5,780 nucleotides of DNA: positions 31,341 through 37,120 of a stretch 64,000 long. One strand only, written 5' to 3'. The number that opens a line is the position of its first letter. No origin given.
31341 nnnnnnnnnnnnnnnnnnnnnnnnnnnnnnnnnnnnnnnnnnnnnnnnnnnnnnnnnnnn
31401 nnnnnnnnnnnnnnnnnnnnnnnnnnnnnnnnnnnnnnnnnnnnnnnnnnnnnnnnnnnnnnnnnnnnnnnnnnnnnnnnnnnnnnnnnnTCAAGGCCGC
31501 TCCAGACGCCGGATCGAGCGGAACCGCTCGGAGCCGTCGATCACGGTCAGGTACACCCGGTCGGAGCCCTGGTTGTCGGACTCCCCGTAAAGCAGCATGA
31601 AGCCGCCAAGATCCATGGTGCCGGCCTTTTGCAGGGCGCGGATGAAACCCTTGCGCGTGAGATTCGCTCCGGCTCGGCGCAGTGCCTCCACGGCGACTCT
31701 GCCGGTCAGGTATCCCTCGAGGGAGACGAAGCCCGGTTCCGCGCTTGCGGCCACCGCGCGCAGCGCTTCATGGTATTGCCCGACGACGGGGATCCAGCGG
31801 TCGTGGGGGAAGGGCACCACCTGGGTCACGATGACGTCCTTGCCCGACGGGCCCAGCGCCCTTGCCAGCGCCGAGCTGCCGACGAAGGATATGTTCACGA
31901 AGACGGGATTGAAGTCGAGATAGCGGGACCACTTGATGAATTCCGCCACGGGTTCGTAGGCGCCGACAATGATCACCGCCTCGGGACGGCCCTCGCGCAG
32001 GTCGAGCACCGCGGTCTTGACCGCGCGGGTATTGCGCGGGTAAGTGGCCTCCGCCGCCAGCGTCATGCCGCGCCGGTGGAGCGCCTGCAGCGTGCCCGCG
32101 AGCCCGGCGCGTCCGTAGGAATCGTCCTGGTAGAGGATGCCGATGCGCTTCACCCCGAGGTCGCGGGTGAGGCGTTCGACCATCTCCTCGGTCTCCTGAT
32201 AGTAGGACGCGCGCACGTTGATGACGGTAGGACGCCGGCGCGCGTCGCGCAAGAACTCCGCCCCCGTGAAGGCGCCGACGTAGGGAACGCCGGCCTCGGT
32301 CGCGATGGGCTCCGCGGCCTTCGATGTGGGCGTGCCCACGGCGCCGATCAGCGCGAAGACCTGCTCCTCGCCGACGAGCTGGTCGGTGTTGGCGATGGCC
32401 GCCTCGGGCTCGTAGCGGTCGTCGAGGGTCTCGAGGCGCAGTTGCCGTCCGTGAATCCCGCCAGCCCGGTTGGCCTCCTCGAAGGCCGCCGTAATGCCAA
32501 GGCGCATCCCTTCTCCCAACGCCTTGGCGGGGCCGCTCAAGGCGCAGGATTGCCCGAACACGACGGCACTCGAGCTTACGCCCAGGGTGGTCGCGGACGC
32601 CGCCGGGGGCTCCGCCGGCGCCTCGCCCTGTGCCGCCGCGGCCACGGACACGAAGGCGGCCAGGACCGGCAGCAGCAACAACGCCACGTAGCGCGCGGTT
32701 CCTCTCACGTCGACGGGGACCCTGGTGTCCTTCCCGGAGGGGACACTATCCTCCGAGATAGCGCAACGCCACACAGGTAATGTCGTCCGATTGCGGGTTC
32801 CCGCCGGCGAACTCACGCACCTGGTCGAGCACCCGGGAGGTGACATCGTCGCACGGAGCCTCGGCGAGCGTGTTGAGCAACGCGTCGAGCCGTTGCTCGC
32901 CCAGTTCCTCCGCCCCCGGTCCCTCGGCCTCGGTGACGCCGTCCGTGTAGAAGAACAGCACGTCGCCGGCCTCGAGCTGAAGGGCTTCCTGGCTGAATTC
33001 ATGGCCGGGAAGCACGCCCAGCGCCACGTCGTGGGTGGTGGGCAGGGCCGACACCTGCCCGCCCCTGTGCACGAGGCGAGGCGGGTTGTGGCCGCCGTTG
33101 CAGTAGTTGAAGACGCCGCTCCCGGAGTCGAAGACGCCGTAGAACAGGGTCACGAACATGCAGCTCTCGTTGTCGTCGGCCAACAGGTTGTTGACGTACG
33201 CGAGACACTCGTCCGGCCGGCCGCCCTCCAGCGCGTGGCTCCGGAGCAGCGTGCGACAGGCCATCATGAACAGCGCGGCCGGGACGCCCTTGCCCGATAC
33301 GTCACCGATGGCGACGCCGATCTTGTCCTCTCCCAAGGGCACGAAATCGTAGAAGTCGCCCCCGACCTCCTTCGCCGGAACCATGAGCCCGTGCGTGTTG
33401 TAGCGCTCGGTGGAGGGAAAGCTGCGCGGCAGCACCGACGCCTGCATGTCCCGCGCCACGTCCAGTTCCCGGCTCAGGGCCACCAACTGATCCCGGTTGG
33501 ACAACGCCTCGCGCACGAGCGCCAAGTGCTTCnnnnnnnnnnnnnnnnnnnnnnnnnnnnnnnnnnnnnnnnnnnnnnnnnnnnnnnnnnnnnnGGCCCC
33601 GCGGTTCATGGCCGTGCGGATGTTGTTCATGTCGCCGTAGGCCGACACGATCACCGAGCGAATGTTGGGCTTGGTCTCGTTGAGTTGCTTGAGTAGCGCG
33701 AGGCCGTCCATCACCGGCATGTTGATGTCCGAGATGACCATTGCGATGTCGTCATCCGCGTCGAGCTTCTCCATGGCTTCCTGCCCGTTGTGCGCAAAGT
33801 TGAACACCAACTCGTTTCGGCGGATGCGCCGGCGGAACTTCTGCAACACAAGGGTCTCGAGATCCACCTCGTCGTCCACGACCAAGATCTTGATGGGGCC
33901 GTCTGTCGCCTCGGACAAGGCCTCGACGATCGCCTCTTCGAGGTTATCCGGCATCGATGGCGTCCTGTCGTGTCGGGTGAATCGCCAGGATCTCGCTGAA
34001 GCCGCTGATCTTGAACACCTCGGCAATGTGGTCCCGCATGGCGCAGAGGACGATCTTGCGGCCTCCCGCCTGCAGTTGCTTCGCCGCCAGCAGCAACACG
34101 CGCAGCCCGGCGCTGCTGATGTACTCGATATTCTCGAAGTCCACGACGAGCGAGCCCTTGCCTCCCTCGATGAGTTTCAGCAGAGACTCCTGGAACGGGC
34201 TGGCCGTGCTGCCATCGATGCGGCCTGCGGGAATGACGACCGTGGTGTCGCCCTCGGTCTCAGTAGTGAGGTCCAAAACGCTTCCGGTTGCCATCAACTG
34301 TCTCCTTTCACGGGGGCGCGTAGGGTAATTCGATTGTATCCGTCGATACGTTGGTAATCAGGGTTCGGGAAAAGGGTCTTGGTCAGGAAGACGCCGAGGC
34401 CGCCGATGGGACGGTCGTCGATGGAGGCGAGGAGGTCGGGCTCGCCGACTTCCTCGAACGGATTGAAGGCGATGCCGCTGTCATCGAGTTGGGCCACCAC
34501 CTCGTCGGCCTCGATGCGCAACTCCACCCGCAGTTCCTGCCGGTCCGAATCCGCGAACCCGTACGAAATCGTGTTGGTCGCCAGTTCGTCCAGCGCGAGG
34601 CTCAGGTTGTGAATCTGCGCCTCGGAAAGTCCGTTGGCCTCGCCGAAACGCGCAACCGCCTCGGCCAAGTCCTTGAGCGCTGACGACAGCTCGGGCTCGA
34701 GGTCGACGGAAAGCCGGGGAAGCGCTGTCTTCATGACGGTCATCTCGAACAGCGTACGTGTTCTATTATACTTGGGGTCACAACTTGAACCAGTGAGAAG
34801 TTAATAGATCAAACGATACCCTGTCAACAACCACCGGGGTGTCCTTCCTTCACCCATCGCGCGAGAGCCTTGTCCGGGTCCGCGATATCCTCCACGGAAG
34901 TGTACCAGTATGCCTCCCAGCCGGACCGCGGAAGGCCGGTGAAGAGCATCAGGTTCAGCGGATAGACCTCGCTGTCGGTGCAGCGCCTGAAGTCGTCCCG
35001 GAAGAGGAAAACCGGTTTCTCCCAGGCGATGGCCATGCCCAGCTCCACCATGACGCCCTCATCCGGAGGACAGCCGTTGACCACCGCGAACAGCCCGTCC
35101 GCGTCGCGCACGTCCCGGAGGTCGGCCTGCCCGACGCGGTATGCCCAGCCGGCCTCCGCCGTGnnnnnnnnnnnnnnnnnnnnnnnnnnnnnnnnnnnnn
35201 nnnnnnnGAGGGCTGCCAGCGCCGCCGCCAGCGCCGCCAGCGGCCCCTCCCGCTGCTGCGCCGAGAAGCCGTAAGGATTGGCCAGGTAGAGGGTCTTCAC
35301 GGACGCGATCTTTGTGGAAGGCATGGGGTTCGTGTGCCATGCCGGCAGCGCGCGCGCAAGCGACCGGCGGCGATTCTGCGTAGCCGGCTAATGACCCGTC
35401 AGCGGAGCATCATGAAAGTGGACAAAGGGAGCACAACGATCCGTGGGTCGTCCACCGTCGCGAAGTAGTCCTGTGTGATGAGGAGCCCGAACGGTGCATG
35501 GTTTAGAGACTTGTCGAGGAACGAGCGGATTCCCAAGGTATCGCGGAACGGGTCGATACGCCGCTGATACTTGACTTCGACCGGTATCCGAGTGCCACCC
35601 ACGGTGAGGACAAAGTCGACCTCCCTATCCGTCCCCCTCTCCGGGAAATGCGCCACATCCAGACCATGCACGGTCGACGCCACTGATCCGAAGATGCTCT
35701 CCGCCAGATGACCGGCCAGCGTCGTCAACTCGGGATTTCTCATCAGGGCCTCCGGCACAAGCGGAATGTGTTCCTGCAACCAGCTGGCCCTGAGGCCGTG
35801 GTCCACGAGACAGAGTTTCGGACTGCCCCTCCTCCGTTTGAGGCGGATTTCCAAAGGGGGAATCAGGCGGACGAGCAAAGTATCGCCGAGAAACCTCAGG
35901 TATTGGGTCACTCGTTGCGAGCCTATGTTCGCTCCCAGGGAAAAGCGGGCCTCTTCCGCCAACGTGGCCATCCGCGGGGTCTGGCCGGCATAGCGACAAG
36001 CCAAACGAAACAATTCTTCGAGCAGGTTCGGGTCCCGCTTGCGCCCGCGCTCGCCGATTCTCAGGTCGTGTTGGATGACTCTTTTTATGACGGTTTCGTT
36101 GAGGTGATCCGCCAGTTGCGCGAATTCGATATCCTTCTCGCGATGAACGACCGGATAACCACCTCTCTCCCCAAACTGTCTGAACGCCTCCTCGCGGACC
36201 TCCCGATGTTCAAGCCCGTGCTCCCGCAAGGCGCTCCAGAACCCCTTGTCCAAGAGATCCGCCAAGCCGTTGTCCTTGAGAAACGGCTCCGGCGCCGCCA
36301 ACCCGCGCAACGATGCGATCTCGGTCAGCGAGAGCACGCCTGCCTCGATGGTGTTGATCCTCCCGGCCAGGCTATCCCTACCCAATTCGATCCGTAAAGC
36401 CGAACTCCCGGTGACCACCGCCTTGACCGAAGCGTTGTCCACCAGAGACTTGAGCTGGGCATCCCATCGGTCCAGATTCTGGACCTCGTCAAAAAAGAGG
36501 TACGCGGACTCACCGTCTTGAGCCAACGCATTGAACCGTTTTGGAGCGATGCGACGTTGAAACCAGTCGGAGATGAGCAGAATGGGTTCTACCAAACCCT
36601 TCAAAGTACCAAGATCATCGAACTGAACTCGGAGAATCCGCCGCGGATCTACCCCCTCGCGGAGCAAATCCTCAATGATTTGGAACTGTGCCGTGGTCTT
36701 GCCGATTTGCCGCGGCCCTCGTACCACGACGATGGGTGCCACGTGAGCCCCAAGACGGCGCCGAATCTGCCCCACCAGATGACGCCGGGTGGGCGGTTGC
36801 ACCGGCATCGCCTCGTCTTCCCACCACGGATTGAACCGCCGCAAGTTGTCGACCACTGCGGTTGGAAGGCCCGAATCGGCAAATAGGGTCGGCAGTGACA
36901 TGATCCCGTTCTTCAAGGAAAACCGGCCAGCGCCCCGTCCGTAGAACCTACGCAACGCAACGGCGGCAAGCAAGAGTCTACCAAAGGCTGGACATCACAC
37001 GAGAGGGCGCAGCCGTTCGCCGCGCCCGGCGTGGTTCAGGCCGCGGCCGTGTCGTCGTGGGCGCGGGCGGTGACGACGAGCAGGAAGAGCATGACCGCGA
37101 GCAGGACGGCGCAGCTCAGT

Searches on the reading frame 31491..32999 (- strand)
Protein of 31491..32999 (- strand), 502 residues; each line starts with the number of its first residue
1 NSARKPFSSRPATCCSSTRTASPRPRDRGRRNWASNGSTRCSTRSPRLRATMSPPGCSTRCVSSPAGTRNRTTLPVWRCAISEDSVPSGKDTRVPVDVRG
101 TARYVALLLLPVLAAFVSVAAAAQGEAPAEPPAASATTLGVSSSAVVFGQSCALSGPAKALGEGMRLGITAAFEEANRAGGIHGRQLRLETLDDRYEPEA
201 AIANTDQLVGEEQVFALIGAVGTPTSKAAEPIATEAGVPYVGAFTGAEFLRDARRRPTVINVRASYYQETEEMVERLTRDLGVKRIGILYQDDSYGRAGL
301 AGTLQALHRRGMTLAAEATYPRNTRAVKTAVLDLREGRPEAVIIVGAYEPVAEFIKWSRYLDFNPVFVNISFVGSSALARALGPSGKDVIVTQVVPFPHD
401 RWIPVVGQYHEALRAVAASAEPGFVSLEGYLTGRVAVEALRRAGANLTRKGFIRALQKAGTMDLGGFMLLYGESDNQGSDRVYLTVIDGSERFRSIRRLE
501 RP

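Call 95: search_protein_families(library=pfam, proteins=[window:31491-32999:-], max_evalue=0.00001)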
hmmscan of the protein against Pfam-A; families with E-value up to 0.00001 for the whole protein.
window:31491-32999:- (502 aa): 2 families
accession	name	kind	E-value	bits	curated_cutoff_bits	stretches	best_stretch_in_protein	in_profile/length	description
PF13458.12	Peripla_BP_6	-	2e-56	192.6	31.7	1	148-488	4-339/343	Periplasmic binding protein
PF01094.35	ANF_receptor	-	3.6e-20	72.8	25.4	1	169-368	6-210/353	Receptor family ligand binding region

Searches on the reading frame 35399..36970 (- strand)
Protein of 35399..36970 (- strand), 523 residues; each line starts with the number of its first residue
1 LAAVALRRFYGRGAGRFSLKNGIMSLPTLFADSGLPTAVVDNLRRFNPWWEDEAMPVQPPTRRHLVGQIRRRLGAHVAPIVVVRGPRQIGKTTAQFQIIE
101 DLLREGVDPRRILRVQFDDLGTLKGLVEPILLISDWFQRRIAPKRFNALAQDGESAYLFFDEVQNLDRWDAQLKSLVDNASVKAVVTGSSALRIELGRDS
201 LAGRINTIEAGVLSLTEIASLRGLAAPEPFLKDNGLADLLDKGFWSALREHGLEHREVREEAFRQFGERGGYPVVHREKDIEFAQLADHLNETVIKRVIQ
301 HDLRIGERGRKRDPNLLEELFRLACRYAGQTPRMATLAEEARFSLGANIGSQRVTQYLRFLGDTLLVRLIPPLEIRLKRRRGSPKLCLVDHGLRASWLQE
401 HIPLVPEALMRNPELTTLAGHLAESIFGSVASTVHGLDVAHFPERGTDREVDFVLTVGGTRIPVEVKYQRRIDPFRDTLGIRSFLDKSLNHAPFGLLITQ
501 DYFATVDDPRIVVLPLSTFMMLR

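Call 96: search_protein_families(library=pfam, proteins=[window:35399-36970:-], max_evalue=0.00001)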
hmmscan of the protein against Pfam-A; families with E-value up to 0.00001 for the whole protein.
window:35399-36970:- (523 aa): 2 families
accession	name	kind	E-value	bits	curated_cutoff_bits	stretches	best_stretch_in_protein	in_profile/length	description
PF13173.12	AAA_14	-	7.6e-24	84.6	27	1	79-218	3-128/129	AAA domain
PF13635.12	DUF4143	-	1.6e-18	67.4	28.1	1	307-468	6-159/160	Domain of unknown function (DUF4143)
